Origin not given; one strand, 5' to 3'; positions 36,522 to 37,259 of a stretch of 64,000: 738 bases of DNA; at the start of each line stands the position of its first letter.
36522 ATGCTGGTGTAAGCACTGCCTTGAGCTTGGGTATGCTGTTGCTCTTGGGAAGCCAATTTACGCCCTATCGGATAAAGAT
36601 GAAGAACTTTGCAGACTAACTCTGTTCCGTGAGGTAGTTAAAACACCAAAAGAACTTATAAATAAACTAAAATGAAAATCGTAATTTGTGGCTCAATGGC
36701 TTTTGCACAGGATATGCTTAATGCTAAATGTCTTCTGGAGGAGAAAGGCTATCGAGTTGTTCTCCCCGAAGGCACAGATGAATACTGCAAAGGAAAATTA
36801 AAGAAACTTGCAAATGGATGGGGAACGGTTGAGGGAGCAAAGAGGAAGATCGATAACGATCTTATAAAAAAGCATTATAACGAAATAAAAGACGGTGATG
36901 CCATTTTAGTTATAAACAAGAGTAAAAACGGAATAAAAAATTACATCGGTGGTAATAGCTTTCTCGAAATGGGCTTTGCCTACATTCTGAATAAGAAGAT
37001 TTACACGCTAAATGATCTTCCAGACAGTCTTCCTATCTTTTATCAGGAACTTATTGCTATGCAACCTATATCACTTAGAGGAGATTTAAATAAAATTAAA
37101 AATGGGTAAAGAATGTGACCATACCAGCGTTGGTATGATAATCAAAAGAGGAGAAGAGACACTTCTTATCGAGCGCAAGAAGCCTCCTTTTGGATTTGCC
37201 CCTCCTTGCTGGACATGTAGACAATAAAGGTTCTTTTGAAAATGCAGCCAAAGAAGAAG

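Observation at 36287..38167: NDT-like x2, Nudix and CYTH cluster (nucleotide-centric module) with three consecutive frameshifts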

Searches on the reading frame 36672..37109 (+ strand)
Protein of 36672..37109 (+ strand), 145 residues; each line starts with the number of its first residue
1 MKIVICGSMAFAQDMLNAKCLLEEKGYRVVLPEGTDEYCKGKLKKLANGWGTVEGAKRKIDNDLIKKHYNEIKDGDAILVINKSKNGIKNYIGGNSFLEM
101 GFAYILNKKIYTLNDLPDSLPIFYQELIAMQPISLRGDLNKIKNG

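Call 7: search_protein_families(library=pfam, max_evalue=0.1, proteins=[window:36672-37106:+])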
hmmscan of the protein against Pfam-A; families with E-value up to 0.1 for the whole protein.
seq(145 aa): 0 families

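Call 8: search_protein_families(library=ncbifam, max_evalue=0.1, proteins=[window:36672-37106:+])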
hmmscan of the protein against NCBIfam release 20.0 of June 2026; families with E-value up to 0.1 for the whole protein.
seq(145 aa): 0 families

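Call 10: find_encoding_contigs(protein=window:36672-37109:+, flank=10000, max_places=10)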
Protein window:36672-37109:+ (145 aa): 6 contigs read that carry it; 4 places shown.
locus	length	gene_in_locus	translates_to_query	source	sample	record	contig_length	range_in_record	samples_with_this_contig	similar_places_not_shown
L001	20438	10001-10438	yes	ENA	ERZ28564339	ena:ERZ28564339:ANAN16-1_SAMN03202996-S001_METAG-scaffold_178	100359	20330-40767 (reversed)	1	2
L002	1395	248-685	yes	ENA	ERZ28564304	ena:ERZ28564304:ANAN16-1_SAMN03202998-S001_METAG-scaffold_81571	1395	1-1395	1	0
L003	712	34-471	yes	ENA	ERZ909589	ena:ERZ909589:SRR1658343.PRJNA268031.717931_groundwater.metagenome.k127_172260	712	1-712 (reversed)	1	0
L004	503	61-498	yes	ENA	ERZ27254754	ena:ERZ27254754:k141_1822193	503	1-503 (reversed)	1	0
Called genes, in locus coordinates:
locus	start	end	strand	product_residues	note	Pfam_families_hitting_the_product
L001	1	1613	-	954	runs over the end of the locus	-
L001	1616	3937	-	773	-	PF04851:ResIII, PF08722:Tn7_TnsA-like_N (faint), PF19778:RE_endonuc (weak)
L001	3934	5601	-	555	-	PF01555:N6_N4_Mtase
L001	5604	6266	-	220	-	-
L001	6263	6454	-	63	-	PF12728:HTH_17, PF13411:MerR_1, PF00376:MerR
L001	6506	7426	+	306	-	PF00106:adh_short, PF08659:KR (weak), PF13561:adh_short_C2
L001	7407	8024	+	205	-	PF00753:Lactamase_B, PF13483:Lactamase_B_3 (weak)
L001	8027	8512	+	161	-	-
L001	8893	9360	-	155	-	-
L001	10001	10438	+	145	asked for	-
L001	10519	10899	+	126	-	PF00293:NUDIX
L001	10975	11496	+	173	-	PF01928:CYTH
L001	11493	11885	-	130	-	PF03372:Exo_endo_phos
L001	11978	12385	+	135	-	PF00856:SET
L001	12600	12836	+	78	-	-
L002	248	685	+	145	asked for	-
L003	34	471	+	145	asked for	-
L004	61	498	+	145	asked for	-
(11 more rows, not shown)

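Call 13: find_homologous_proteins(query=window:36672-37106:+, max_evalue=0.001)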
Query window:36672-37106:+ (145 aa): 1918 proteins with E <= 0.001 among 1980 candidates; the best 120 are listed.
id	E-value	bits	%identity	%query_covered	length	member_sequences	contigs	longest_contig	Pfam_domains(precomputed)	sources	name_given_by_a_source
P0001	2.2e-85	302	100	94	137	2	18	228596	-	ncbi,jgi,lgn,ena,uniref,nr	ncbi:hypothetical protein A2892_01915 [Candidatus Woesebacteria bacterium RIFCSPLOWO2_01_FULL_39_10b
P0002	2.2e-71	256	85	94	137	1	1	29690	-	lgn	-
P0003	2.2e-69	250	80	94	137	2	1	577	-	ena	-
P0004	1.6e-68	247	76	100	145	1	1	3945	-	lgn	-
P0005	4.3e-59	216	73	99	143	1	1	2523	-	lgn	-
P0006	7.4e-59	216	72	99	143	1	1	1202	-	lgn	-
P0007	8.8e-59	215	69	99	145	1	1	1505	-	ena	-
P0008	1.2e-58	215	71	99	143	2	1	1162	-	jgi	jgi:hypothetical protein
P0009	1.3e-58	215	68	99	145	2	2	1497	-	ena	-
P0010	1.8e-58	214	72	99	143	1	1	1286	-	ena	-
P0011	5.6e-58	213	71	99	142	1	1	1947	-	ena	-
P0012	7.0e-58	212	71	99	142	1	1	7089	-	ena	-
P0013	7.4e-58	212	71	99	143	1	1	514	-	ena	-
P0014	8.9e-57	209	67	99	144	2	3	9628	-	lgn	-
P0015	1.0e-56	209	68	99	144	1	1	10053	-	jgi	jgi:hypothetical protein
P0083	5.6e-42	161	57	98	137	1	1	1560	PF05014.22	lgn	-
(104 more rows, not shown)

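Call 14: find_encoding_contigs(protein=P0002, flank=10000, max_places=3)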
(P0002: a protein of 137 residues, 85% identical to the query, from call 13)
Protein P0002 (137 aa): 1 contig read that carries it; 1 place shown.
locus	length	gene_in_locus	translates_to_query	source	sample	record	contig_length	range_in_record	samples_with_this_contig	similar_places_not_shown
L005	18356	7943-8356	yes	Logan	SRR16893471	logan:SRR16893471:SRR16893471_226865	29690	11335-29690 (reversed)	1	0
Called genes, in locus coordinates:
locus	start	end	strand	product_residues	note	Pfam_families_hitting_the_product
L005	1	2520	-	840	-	?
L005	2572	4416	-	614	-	PF00005:ABC_tran, PF13304:AAA_21 (faint)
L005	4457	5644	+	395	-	PF05496:RuvB_N, PF00158:Sigma54_activat (faint), PF20720:nSTAND3 (weak), PF00004:AAA, PF07728:AAA_5 (weak), PF13173:AAA_14 (weak), PF16193:AAA_assoc_2, PF12002:MgsA_C, +2 more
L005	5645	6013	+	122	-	PF00903:Glyoxalase, PF22677:Ble-like_N, PF12681:Glyoxalase_2, PF13669:Glyoxalase_4 (faint)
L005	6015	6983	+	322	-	-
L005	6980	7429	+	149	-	-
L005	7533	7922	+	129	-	PF05014:Nuc_deoxyrib_tr (weak)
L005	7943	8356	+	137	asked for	-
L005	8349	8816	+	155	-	PF00293:NUDIX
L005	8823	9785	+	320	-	PF10343:Q_salvage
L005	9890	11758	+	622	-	PF26410:GH5_mannosidase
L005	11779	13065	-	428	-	PF02403:Seryl_tRNA_N, PF00587:tRNA-synt_2b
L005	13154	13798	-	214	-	PF00300:His_Phos_1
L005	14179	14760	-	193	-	PF01966:HD (weak)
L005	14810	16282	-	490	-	PF01336:tRNA_anti-codon, PF00152:tRNA-synt_2, PF01409:tRNA-synt_2d (faint)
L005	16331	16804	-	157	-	PF03449:GreA_GreB_N, PF01272:GreA_GreB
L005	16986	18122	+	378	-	PF03816:LytR_cpsA_psr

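Call 15: find_encoding_contigs(protein=P0004, flank=10000, max_places=3)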
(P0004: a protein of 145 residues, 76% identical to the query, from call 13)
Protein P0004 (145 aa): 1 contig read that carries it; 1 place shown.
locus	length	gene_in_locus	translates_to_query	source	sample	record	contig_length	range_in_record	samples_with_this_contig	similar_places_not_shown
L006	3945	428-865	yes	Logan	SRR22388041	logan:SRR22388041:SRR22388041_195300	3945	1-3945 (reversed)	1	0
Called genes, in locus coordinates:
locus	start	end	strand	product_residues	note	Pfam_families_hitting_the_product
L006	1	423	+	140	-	?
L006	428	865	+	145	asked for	-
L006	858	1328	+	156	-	PF00293:NUDIX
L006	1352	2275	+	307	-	PF00535:Glycos_transf_2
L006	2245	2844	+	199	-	-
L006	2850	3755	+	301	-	PF00535:Glycos_transf_2, PF13641:Glyco_tranf_2_3, PF13632:Glyco_trans_2_3 (faint)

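Call 18: find_related_loci(query=A1, collection=genome_contigs, flank=6000)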
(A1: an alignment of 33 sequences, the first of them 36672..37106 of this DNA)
Query A1 (145 aa) in genome_contigs; peptide patterns used: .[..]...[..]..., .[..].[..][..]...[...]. (x = any residue, [..] = any of these).
599 stretches matched a pattern (row limit reached: there are more); 569 encode a relative of the query (tblastn E <= 1e-3); the best 80 are kept; 80 distinct loci.
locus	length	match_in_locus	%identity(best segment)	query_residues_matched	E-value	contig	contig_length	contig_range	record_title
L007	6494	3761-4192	81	1-144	2e-72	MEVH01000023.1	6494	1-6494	MAG: candidate division WWE3 bacterium RIFCSPLOWO2_01_FULL_39_13 rifcsplowo2_01_scaffold_46581, whole genome shotgun seq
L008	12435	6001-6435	63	2-144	3e-57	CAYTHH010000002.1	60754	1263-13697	MAG TPA_asm: uncultured Candidatus Saccharibacteria bacterium isolate SRP178699_co1_602 genome assembly, contig: NODE_40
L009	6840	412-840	59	1-143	6e-56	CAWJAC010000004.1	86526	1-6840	MAG: Candidatus Zambryskibacteria bacterium isolate MFD03726.bin.2.15 genome assembly, contig: contig_69085, whole genom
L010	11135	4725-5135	58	1-142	6e-50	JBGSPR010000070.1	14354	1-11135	MAG: Patescibacteria group bacterium isolate JTS-AC309 k141_147594, whole genome shotgun sequence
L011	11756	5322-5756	59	2-143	1e-49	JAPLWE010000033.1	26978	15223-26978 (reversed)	MAG: Candidatus Gribaldobacteria bacterium isolate LacPavin_0419_WC90_MAG_39_10 LacPavin_0419_WC90_scaffold_172690, whol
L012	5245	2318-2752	59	2-143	1e-48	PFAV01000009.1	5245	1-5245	MAG: bacterium (Candidatus Gribaldobacteria) CG10_big_fil_rev_8_21_14_0_10_41_12 CG10_8_21_14_0.10_scaffold_41782_c, who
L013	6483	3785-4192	56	1-142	1e-47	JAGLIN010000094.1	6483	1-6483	MAG: Candidatus Parcubacteria bacterium isolate RS_2_6 ROV157_2.bin.6.fa_94, whole genome shotgun sequence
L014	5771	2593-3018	55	1-143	1e-46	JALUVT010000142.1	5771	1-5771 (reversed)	MAG: bacterium isolate 128-326_metabat2_scaf2bin.069_VB 128-326_scaffold_8039_c1, whole genome shotgun sequence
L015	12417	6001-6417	55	1-143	4e-46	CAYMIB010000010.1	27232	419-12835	MAG TPA_asm: uncultured Candidatus Saccharibacteria bacterium isolate ERP113451_co3_83 genome assembly, contig: NODE_121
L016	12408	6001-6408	56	1-142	4e-46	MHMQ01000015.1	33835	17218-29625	MAG: Candidatus Niyogibacteria bacterium RIFCSPLOWO2_01_FULL_45_48 rifcsplowo2_01_scaffold_1684, whole genome shotgun se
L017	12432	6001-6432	55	1-143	2e-45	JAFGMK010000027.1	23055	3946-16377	MAG: Candidatus Paceibacterota bacterium isolate Zod_Metabat.464 k87_10898351, whole genome shotgun sequence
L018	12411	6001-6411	55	1-142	4e-45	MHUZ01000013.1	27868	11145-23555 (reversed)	MAG: Candidatus Yonathbacteria bacterium RIFOXYD1_FULL_52_36 rifoxyd1_full_scaffold_1596, whole genome shotgun sequence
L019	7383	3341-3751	52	1-142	5e-45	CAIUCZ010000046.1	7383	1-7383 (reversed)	Candidatus Falkowbacteria bacterium isolate AlinenLipids_bin-6572 genome assembly, contig: bin-6572:46/78, whole genome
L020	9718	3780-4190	56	1-142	7e-45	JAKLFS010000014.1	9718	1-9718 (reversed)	MAG: Patescibacteria group bacterium isolate RA.bin21 RA.bin21_14, whole genome shotgun sequence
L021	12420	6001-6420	51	1-143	9e-45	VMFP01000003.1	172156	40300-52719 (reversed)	MAG: Parcubacteria group bacterium Gr01-1014_38 G01um101438_scaffold_89, whole genome shotgun sequence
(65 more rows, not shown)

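Call 40: search_solved_structures(query=A1, max_evalue=1, show_alignments=2)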
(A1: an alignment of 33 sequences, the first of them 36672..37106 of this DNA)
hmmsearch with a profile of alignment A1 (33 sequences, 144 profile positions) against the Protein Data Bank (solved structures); distinct sequences matched with E-value up to 1: 5.
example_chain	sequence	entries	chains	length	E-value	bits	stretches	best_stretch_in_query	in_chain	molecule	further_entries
7p38_A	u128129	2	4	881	0.5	13.7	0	46-106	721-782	Dextransucrase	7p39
7y6f_A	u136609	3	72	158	0.75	13.1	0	88-125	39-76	Bacterioferritin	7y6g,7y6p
8jax_A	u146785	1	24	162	0.79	13.1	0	88-125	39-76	Bacterioferritin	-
5xx9_A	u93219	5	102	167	0.84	13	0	88-125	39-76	Bacterioferritin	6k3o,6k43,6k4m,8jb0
6hxp_A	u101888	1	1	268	0.95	12.8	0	100-134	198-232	Citryl-CoA lyase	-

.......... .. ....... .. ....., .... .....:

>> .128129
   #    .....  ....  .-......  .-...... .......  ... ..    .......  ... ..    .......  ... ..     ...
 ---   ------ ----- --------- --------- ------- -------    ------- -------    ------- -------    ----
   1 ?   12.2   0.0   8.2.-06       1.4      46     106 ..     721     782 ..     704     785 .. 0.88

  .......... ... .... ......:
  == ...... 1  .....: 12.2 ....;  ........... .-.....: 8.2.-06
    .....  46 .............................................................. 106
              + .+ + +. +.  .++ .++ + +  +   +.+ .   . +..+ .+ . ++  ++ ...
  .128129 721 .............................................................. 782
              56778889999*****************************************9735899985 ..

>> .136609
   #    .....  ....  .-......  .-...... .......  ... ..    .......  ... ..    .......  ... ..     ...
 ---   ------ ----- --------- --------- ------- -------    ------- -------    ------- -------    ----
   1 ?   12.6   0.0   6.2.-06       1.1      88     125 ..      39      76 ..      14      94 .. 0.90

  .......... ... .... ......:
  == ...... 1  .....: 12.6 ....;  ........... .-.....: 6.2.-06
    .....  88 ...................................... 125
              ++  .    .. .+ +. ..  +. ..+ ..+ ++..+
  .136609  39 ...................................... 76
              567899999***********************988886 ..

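Call 43: search_protein_families(library=padloc, max_evalue=0.01, proteins=[window:36672-37106:+])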
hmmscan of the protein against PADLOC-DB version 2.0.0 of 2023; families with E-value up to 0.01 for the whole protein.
window:36672-37106:+ (145 aa): 0 families

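Call 44: search_protein_families(library=phrogs, max_evalue=0.001, proteins=[window:36672-37106:+])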
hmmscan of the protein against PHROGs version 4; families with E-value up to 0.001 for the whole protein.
window:36672-37106:+ (145 aa): 0 families

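Call 45: predict_structure(alignment_id=A1)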
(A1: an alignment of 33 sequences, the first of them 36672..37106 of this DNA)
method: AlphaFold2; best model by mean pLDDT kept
length: 145 residues; sequences in the alignment: 33
mean_pLDDT: 91.0   pTM: 0.87
mean pLDDT of the five models: 91.0, 91.0, 90.9, 90.4, 90.4
residues with pLDDT >= 90: 107; 70-90: 28; 50-70: 10; < 50: 0
segments of 3 or more residues with pLDDT < 50: none
pLDDT, mean of each block of 10 residues (from residue 1): 95 97 97 91 64 81 95 98 92 94 98 91 90 97 79
secondary structure, 60 per line:
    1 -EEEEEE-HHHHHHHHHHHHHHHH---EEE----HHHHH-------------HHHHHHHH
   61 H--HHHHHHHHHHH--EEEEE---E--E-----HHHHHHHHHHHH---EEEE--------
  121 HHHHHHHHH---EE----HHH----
elements in order: E2-7 H9-24 E28-30 H35-39 H53-61 H64-74 E77-81 H94-105 E109-112 H121-129

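Call 48: fold_search(model_id=the predicted structure, library=pdb)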
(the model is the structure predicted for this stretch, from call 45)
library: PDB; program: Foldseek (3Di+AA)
matches with E <= 10: 1262; with E <= 0.001: 6
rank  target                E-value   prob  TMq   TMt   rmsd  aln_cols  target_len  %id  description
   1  2a0k_A                5.3e-05  1.00  0.49  0.45   4.7       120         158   21  Crystal structure of Nucleoside 2-deoxyribosyltransferase from Trypanosoma brucei at 1.8 A resolution (released 2005-07-26)
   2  4jen_B                1.8e-04  1.00  0.50  0.58   6.0       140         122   15  Structure of Clostridium botulinum CMP N-glycosidase, BcmB (released 2013-09-11)
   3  4jen_A                2.3e-04  1.00  0.49  0.58   5.2       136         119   15  Structure of Clostridium botulinum CMP N-glycosidase, BcmB (released 2013-09-11)
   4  4jen_C                3.4e-04  1.00  0.47  0.59   5.9       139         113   16  Structure of Clostridium botulinum CMP N-glycosidase, BcmB (released 2013-09-11)
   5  6evs_A                3.7e-04  1.00  0.57  0.60   5.4       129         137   17  Characterization of 2-deoxyribosyltransferase from psychrotolerant bacterium Bacillus psychrosaccharolyticus: a suitab (released 2018-11-14)
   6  8rpt_B                9.0e-04  1.00  0.45  0.45   4.8       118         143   13  Crystal structure of human DNPH1 mutant- D80A (released 2024-11-20)
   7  8rpt_A                1.1e-03  1.00  0.44  0.47   5.8       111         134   14  Crystal structure of human DNPH1 mutant- D80A (released 2024-11-20)
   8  8of6_I                1.1e-03  1.00  0.55  0.54   5.7       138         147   14  Structure of YtoQ (released 2024-03-27)
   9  6qai_A                1.2e-03  1.00  0.49  0.46   4.4       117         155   19  2-desoxiribosyltransferase from Leishmania mexicana (released 2018-12-26)
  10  8rqd_A                1.3e-03  1.00  0.48  0.49   3.9       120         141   12  Crystal structure of human DNPH1 mutant-Y24F (released 2024-11-20)
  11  9i58_B                1.6e-03  1.00  0.45  0.49   5.7       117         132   12  Crystal structure of DNPH1 bound by compound 31. (released 2025-11-12)
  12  8rh3_D                1.6e-03  1.00  0.51  0.51   5.7       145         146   18  Nucleoside 2'deoxyribosyltransferase from Chroococcidiopsis thermalis PCC 7203 WT bound to Gemcitabine (released 2024-02-21)
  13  6qai_B                1.7e-03  1.00  0.48  0.46   5.4       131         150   19  2-desoxiribosyltransferase from Leishmania mexicana (released 2018-12-26)
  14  9i57_B                3.1e-03  1.00  0.46  0.48   4.9       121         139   13  Crystal structure of DNPH1 bound by compound 39. (released 2025-11-12)
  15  9i9q_D                3.3e-03  1.00  0.42  0.44   5.3       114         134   10  Crystal structure of DNPH1 bound by compound 2. (released 2025-11-12)
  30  6y01_DDD              7.6e-03  1.00  0.51  0.45   7.1       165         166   15  The structure of the molybdenum cofactor binding protein from the phototrophic bacterium Rippkaea orientalis (released 2020-09-16)
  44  6y01_AAA              1.4e-02  0.99  0.52  0.47   7.7       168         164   14  The structure of the molybdenum cofactor binding protein from the phototrophic bacterium Rippkaea orientalis (released 2020-09-16)
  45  4ljk_G                1.4e-02  0.98  0.49  0.36   7.9       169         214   14  Structural insights into the unique single-stranded DNA binding mode of DNA processing protein A from Helicobacter pyl (released 2014-01-01)
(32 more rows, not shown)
